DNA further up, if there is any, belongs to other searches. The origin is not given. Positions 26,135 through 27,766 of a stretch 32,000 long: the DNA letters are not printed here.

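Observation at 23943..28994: Tightly coupled five-gene lipid-type operon combining a B12-radical SAM enzyme with phospholipid-building enzymes, a candidate pathway for an unusual lipid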

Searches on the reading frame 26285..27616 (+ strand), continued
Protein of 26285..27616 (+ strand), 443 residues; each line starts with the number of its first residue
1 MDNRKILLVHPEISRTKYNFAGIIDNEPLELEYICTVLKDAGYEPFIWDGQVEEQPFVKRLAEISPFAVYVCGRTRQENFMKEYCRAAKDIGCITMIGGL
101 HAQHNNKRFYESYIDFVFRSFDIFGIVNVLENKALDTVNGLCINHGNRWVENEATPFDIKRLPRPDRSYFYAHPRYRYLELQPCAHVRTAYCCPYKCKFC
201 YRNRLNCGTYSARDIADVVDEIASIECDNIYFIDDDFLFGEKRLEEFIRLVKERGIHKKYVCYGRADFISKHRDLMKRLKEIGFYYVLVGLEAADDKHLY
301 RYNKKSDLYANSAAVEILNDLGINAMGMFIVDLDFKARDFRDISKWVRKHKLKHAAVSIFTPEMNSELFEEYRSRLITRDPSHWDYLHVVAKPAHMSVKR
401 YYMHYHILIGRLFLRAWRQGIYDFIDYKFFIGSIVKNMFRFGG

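Call 53: search_protein_families(library=pfam, proteins=[P0134, P0136, P0137, P0142, P0146, P0153, P0162, P0198, P0219, P0229], max_evalue=0.0001)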
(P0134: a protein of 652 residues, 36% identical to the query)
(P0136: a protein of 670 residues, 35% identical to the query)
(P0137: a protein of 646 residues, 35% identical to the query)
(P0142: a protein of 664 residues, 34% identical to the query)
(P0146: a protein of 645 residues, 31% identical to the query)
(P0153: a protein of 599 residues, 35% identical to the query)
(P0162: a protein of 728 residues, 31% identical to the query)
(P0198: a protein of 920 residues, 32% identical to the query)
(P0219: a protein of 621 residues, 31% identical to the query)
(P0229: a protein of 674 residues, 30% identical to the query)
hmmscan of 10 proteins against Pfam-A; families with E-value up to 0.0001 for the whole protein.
P0134 (652 aa): 8 families
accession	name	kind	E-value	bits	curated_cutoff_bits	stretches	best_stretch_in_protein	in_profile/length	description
PF13649.12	Methyltransf_25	-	2.2e-17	64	27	1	486-577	2-97/97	Methyltransferase domain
PF08241.18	Methyltransf_11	-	3.1e-17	63.4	21.2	1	486-581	1-95/95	Methyltransferase domain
PF08242.18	Methyltransf_12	-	5.6e-15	56.3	30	1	486-579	1-98/98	Methyltransferase domain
PF04055.27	Radical_SAM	-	2.5e-14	54.2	29.5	1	200-352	3-160/166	Radical SAM superfamily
PF13489.12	Methyltransf_23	-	8.9e-14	52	27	1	478-584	18-119/164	Methyltransferase domain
PF13847.12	Methyltransf_31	-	1.5e-13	51.1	27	1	481-589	3-118/145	Methyltransferase domain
PF02310.24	B12-binding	-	2.2e-12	47.3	32.1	1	29-126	12-113/121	B12 binding domain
PF01209.24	Ubie_methyltran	-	3.2e-07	30.4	20.1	1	472-585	38-155/233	ubiE/COQ5 methyltransferase family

P0136 (670 aa): 10 families
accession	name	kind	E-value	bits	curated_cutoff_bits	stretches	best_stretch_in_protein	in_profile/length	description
PF08241.18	Methyltransf_11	-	7.1e-23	81.5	21.2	1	507-602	1-94/95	Methyltransferase domain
PF13649.12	Methyltransf_25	-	8.9e-23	81.2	27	1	506-599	1-97/97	Methyltransferase domain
PF04055.27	Radical_SAM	-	7.4e-17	62.4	29.5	1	197-348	6-162/166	Radical SAM superfamily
PF13847.12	Methyltransf_31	-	2.4e-16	60.2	27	1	501-608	2-115/145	Methyltransferase domain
PF08242.18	Methyltransf_12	-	3.5e-15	56.9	30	1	507-601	1-98/98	Methyltransferase domain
PF02310.24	B12-binding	-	4.7e-15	55.9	32.1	1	22-117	12-110/121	B12 binding domain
PF01209.24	Ubie_methyltran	-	8.7e-15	55.1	20.1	1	500-608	45-156/233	ubiE/COQ5 methyltransferase family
PF13489.12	Methyltransf_23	-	1.1e-11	45.2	27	1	499-607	19-120/164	Methyltransferase domain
PF03141.22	Methyltransf_29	-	5.7e-08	32.2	23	1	504-610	119-224/506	Putative S-adenosyl-L-methionine-dependent methyltransferase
PF05148.21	Methyltransf_8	-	5.9e-05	23.5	27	0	461-604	38-157/219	Hypothetical methyltransferase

P0137 (646 aa): 8 families
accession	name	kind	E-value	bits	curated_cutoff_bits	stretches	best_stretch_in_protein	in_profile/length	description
PF13649.12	Methyltransf_25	-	2.3e-18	67.1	27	1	485-577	1-97/97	Methyltransferase domain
PF08242.18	Methyltransf_12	-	2e-15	57.8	30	1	486-579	1-98/98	Methyltransferase domain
PF13489.12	Methyltransf_23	-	3.2e-15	56.7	27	1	470-594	11-129/164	Methyltransferase domain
PF08241.18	Methyltransf_11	-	3.5e-15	56.9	21.2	1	486-580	1-94/95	Methyltransferase domain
PF02310.24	B12-binding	-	5.5e-14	52.5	32.1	1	21-119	11-113/121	B12 binding domain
PF04055.27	Radical_SAM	-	4.5e-12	46.9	29.5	1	194-336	3-149/166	Radical SAM superfamily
PF13847.12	Methyltransf_31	-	9.1e-12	45.3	27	1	480-594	2-122/145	Methyltransferase domain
PF01209.24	Ubie_methyltran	-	1.1e-05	25.4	20.1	1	443-581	12-151/233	ubiE/COQ5 methyltransferase family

P0142 (664 aa): 9 families
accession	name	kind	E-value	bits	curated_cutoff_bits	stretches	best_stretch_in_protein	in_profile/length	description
PF13649.12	Methyltransf_25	-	2.9e-17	63.6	27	1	485-576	2-97/97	Methyltransferase domain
PF02310.24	B12-binding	-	3.9e-17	62.7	32.1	1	28-125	12-112/121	B12 binding domain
PF08241.18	Methyltransf_11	-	1.7e-16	61.1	21.2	1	485-579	1-94/95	Methyltransferase domain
PF08242.18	Methyltransf_12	-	7.5e-15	55.9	30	1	485-578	1-98/98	Methyltransferase domain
PF04055.27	Radical_SAM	-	4.9e-14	53.3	29.5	1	199-341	3-149/166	Radical SAM superfamily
PF13489.12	Methyltransf_23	-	1.5e-12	48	27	1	483-597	25-124/164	Methyltransferase domain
PF13847.12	Methyltransf_31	-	3.1e-12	46.8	27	1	480-587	3-116/145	Methyltransferase domain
PF05401.17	NodS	-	1.2e-05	25.7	24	1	470-567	34-128/201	Nodulation protein S (NodS)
PF01209.24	Ubie_methyltran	-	2.1e-05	24.4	20.1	1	477-583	47-154/233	ubiE/COQ5 methyltransferase family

P0146 (645 aa): 9 families
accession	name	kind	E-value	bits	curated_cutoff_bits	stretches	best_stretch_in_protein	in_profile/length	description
PF13649.12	Methyltransf_25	-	1.7e-18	67.5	27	1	484-575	1-97/97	Methyltransferase domain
PF08241.18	Methyltransf_11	-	6.9e-17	62.3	21.2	1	485-578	1-94/95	Methyltransferase domain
PF08242.18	Methyltransf_12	-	1.5e-16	61.3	30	1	485-577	1-98/98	Methyltransferase domain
PF13489.12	Methyltransf_23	-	1.8e-15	57.5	27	1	466-594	7-131/164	Methyltransferase domain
PF13847.12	Methyltransf_31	-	7.9e-15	55.2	27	1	482-583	5-113/145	Methyltransferase domain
PF02310.24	B12-binding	-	3.8e-10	40.1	32.1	1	23-128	12-120/121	B12 binding domain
PF04055.27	Radical_SAM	-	1.4e-08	35.6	29.5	1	191-345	3-162/166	Radical SAM superfamily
PF05175.20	MTS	-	3.9e-05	23.8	23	1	483-551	34-105/170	Methyltransferase small domain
PF01209.24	Ubie_methyltran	-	5.9e-05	23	20.1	0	474-580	41-152/233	ubiE/COQ5 methyltransferase family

P0153 (599 aa): 8 families
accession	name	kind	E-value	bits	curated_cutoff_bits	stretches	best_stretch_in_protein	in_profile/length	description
PF08241.18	Methyltransf_11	-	9e-18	65.2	21.2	1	487-579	1-95/95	Methyltransferase domain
PF04055.27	Radical_SAM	-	2.8e-17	63.8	29.5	1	182-337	2-164/166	Radical SAM superfamily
PF13649.12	Methyltransf_25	-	1e-13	52.2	27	1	487-575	2-97/97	Methyltransferase domain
PF13847.12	Methyltransf_31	-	9.8e-13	48.5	27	1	487-584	8-114/145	Methyltransferase domain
PF02310.24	B12-binding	-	2e-10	41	32.1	1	25-114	14-106/121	B12 binding domain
PF13489.12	Methyltransf_23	-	1.5e-08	35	27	1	483-589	23-126/164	Methyltransferase domain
PF01209.24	Ubie_methyltran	-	4.6e-08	33.1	20.1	1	484-581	49-153/233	ubiE/COQ5 methyltransferase family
PF08242.18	Methyltransf_12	-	8.7e-08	33.2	30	1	487-577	1-98/98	Methyltransferase domain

P0162 (728 aa): 7 families
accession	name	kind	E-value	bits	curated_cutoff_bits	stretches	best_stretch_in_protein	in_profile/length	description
PF13847.12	Methyltransf_31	-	4.1e-16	59.4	27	1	44-176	3-122/145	Methyltransferase domain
PF13489.12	Methyltransf_23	-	3.3e-15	56.6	27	1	36-200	14-155/164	Methyltransferase domain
PF08242.18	Methyltransf_12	-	5.2e-15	56.4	30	1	49-161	1-98/98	Methyltransferase domain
PF04055.27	Radical_SAM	-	8.2e-15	55.8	29.5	1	462-616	2-161/166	Radical SAM superfamily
PF02310.24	B12-binding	-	2.6e-14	53.5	32.1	1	298-398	11-110/121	B12 binding domain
PF13649.12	Methyltransf_25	-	3.2e-14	53.8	27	1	48-159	1-97/97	Methyltransferase domain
PF08241.18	Methyltransf_11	-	5.4e-13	49.8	21.2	1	49-162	1-94/95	Methyltransferase domain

P0198 (920 aa): 4 families
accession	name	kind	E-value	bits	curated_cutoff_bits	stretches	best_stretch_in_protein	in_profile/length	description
PF00155.27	Aminotran_1_2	-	6.6e-48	164.2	19.7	1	565-902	6-360/361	Aminotransferase class I and II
PF02310.24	B12-binding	-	1.4e-15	57.7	32.1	1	22-125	11-120/121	B12 binding domain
PF04055.27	Radical_SAM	-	6e-15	56.2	29.5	1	193-341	3-156/166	Radical SAM superfamily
PF01053.26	Cys_Met_Meta_PP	-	9.2e-05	21.6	27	0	607-733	54-180/381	Cys/Met metabolism PLP-dependent enzyme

P0219 (621 aa): 9 families
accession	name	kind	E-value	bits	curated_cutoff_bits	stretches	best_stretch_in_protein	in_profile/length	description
PF08242.18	Methyltransf_12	-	2.5e-16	60.6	30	1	464-553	1-97/98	Methyltransferase domain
PF08241.18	Methyltransf_11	-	5.5e-16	59.4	21.2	1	464-555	1-94/95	Methyltransferase domain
PF13649.12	Methyltransf_25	-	7.5e-16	59.1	27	1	464-552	2-97/97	Methyltransferase domain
PF13489.12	Methyltransf_23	-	1.1e-14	54.9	27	1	457-558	20-118/164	Methyltransferase domain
PF13847.12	Methyltransf_31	-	2.3e-14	53.8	27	1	459-560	3-113/145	Methyltransferase domain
PF07021.18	MetW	-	1.1e-07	32.1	21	1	460-548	14-102/193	Methionine biosynthesis protein MetW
PF04055.27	Radical_SAM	-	2.2e-07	31.6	29.5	1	185-334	5-159/166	Radical SAM superfamily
PF01209.24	Ubie_methyltran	-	2.5e-06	27.5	20.1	1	456-556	44-151/233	ubiE/COQ5 methyltransferase family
PF05219.18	DREV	-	3.8e-05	23.4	26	1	454-557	89-187/265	DREV methyltransferase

P0229 (674 aa): 7 families
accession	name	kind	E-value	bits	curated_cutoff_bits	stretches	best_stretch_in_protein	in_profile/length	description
PF13489.12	Methyltransf_23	-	1.4e-16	61.1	27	1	483-639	6-156/164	Methyltransferase domain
PF02310.24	B12-binding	-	6.7e-14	52.2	32.1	1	28-125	12-113/121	B12 binding domain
PF08241.18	Methyltransf_11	-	6.2e-12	46.4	21.2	1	501-599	1-94/95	Methyltransferase domain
PF13649.12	Methyltransf_25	-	4.9e-11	43.6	27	1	501-596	2-97/97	Methyltransferase domain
PF04055.27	Radical_SAM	-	3.8e-10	40.6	29.5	1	200-350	4-155/166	Radical SAM superfamily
PF08242.18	Methyltransf_12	-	1.2e-09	39.2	30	1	501-598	1-98/98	Methyltransferase domain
PF13847.12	Methyltransf_31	-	9.7e-07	29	27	1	498-604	5-113/145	Methyltransferase domain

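Call 58: search_protein_families(library=ncbifam, alignment_id=A5, max_evalue=1e-30)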
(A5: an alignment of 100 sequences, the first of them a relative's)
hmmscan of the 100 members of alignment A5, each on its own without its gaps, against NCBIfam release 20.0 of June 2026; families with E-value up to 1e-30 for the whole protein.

A. member 1, P0121 (461 aa): 1 family
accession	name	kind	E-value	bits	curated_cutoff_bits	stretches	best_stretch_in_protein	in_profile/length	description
TIGR04367.1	HpnR_B12_rSAM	equivalog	1.3e-41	142.6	650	1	8-409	2-402/490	hopanoid C-3 methylase HpnR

B. families by the number of members that match (of 100 scanned): 17 families
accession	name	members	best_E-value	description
TIGR04367.1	HpnR_B12_rSAM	92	8.5e-91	hopanoid C-3 methylase HpnR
TIGR02026.1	BchE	64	7.8e-61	magnesium-protoporphyrin IX monomethyl ester anaerobic oxidative cyclase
TIGR03471.1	HpnJ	7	8.2e-42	hopanoid biosynthesis associated radical SAM protein HpnJ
NF050148.1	rSAM_ApyD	4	1.2e-34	RiPP biosynthesis radical SAM protein ApyD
TIGR00858.1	bioF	1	4.3e-108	8-amino-7-oxononanoate synthase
TIGR01825.1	gly_Cac_T_rel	1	1.3e-103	BioF/Kbl family PLP-dependent acyltransferase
NF047600.1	SerpalmtaseCFB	1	7.3e-99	serine palmitoyltransferase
NF005394.0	PRK06939.1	1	7.3e-96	glycine C-acetyltransferase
NF047599.1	SerpalmtaseBetaP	1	6.7e-90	serine palmitoyltransferase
TIGR01822.1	2am3keto_CoA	1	3.9e-78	glycine C-acetyltransferase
TIGR01821.1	5aminolev_synth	1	1.4e-70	5-aminolevulinate synthase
NF047603.1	SerpalmtaseAlphaP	1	7.6e-64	serine palmitoyltransferase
NF005526.0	PRK07179.1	1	1.8e-57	alpha-hydroxyketone-type quorum-sensing autoinducer synthase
NF005697.0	PRK07505.1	1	1.1e-38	hypothetical protein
NF004608.1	PRK05937.1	1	9.2e-37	8-amino-7-oxononanoate synthase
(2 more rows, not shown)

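Call 61: search_protein_families(library=pfam, proteins=[L052:12674-13918:+, L052:13915-14649:+, L071:12047-12991:+, L071:13020-14051:+, L070:11514-12518:+, L031:13377-14486:-], max_evalue=0.001)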
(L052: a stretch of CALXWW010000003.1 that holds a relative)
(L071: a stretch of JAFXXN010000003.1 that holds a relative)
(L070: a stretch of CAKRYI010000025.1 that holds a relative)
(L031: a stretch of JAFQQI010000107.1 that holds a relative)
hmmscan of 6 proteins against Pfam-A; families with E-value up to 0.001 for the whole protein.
L052:12674-13918:+ (414 aa): 2 families
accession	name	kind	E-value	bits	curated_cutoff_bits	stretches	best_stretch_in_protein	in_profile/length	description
PF07690.21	MFS_1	-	1.5e-48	166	33.4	1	20-370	2-345/347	Major Facilitator Superfamily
PF00083.30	Sugar_tr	-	0.00057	19.3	22.3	0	39-398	36-430/452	Sugar (and other) transporter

L052:13915-14649:+ (244 aa): 2 families
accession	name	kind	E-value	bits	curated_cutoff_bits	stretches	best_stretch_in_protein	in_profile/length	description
PF12804.13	NTP_transf_3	-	4.7e-11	43.6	27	1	3-123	1-115/160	MobA-like NTP transferase domain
PF00483.29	NTP_transferase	-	3.1e-07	30.7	21.2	1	2-114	1-117/245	Nucleotidyl transferase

L071:12047-12991:+ (314 aa): 8 families
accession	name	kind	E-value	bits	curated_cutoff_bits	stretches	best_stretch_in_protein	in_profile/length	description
PF07726.17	AAA_3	-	7.9e-60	200.9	27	1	42-172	1-131/131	ATPase family associated with various cellular activities (AAA)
PF17863.7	AAA_lid_2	-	2.6e-19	69.1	22.7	1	235-299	3-67/74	AAA lid domain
PF07728.20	AAA_5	-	1.9e-11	44.5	22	1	42-170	1-139/139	AAA domain (dynein-related subfamily)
PF20030.5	bpMoxR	-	3.9e-10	39.6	27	1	15-191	6-181/205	MoxR domain in the MoxR-vWA-beta-propeller ternary systems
PF00493.29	MCM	-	9.1e-09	35.2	23.3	1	14-156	31-176/224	MCM P-loop domain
PF00004.35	AAA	-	6.9e-06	27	21.2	1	47-176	5-129/131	ATPase family associated with various cellular activities (AAA)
PF05496.18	RuvB_N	-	0.0006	20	27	0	41-131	34-112/159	Holliday junction DNA helicase RuvB P-loop domain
PF00158.32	Sigma54_activat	-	0.00096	19.3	20.2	0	88-152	71-142/168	Sigma-54 interaction domain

L071:13020-14051:+ (343 aa): 1 family
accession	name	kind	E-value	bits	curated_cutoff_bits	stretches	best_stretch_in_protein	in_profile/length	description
PF01882.25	DUF58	-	2.1e-06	27.5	23.4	1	199-239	1-41/216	Protein of unknown function DUF58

L070:11514-12518:+ (334 aa): 2 families
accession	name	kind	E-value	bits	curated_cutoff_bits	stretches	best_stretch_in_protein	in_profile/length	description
PF13286.11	HD_assoc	-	8.7e-23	81.1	22.2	1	237-324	1-90/91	Phosphohydrolase-associated domain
PF01966.28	HD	-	3.4e-14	53.5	22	1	75-184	1-114/116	HD domain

L031:13377-14486:- (369 aa): 6 families
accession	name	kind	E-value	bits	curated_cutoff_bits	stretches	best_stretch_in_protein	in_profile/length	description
PF02153.23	PDH_N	-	3.5e-32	111.5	26.5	1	21-171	1-150/154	Prephenate dehydrogenase, nucleotide-binding domain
PF20463.3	PDH_C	-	1.3e-25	90.1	22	1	179-270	3-94/102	Prephenate dehydrogenase, dimerization domain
PF03446.21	NAD_binding_2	-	7.3e-07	29.8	21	1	9-112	2-105/161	NAD binding domain of 6-phosphogluconate dehydrogenase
PF02826.25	2-Hacid_dh_C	-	1.7e-05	24.7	25.1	1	4-85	34-110/178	D-isomer specific 2-hydroxyacid dehydrogenase, NAD binding domain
PF01842.31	ACT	-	2.6e-05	24.4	27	1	298-328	1-31/66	ACT domain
PF13291.12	ACT_4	-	0.00084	20.4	27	0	299-344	8-51/80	ACT domain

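Call 67: find_encoding_contigs(protein=P0507, flank=10000, max_places=4)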
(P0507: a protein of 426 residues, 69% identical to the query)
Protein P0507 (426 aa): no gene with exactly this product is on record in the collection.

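Call 68: find_encoding_contigs(protein=P0412, flank=10000, max_places=2)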
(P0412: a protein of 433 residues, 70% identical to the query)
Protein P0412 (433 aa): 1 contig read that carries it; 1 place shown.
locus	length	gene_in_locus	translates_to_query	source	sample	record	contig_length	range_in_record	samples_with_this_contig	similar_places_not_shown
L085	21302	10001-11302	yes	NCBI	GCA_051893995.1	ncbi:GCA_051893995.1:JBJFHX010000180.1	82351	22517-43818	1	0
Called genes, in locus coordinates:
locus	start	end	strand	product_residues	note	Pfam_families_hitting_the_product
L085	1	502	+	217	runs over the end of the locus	PF02348:CTP_transf_3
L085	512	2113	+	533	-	PF00682:HMGL-like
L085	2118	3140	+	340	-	PF00294:PfkB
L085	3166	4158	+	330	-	PF00535:Glycos_transf_2, PF13641:Glyco_tranf_2_3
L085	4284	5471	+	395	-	PF00535:Glycos_transf_2, PF10111:Glyco_tranf_2_2, PF13641:Glyco_tranf_2_3, PF22674:C2185-like_N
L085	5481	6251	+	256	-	PF13483:Lactamase_B_3, PF12706:Lactamase_B_2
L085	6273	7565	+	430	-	PF02786:CPSase_L_D2, PF07478:Dala_Dala_lig_C, PF13535:ATP-grasp_4 (faint)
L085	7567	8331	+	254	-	PF00106:adh_short, PF08659:KR, PF13561:adh_short_C2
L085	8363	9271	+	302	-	PF04991:LicD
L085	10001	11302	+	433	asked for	PF01467:CTP_transf_like, PF13714:PEP_mutase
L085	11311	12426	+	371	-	PF00465:Fe-ADH, PF13685:Fe-ADH_2, PF25137:ADH_Fe_C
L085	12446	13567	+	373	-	PF02776:TPP_enzyme_N, PF02775:TPP_enzyme_C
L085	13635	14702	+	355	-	PF01041:DegT_DnrJ_EryC1, PF01212:Beta_elim_lyase (weak)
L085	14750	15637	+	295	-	PF00483:NTP_transferase, PF12804:NTP_transf_3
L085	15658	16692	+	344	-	PF01073:3Beta_HSD, PF01370:Epimerase, PF02719:Polysacc_synt_2, PF04321:RmlD_sub_bind, PF07993:NAD_binding_4, PF16363:GDP_Man_Dehyd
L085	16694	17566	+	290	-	PF01370:Epimerase, PF02719:Polysacc_synt_2, PF04321:RmlD_sub_bind, PF01073:3Beta_HSD, PF07993:NAD_binding_4, PF16363:GDP_Man_Dehyd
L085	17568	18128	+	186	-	PF00908:dTDP_sugar_isom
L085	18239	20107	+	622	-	PF13727:CoA_binding_3, PF04321:RmlD_sub_bind, PF01073:3Beta_HSD (weak), PF01370:Epimerase, PF02719:Polysacc_synt_2, PF16363:GDP_Man_Dehyd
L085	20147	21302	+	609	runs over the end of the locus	PF13522:GATase_6, PF13537:GATase_7, PF01380:SIS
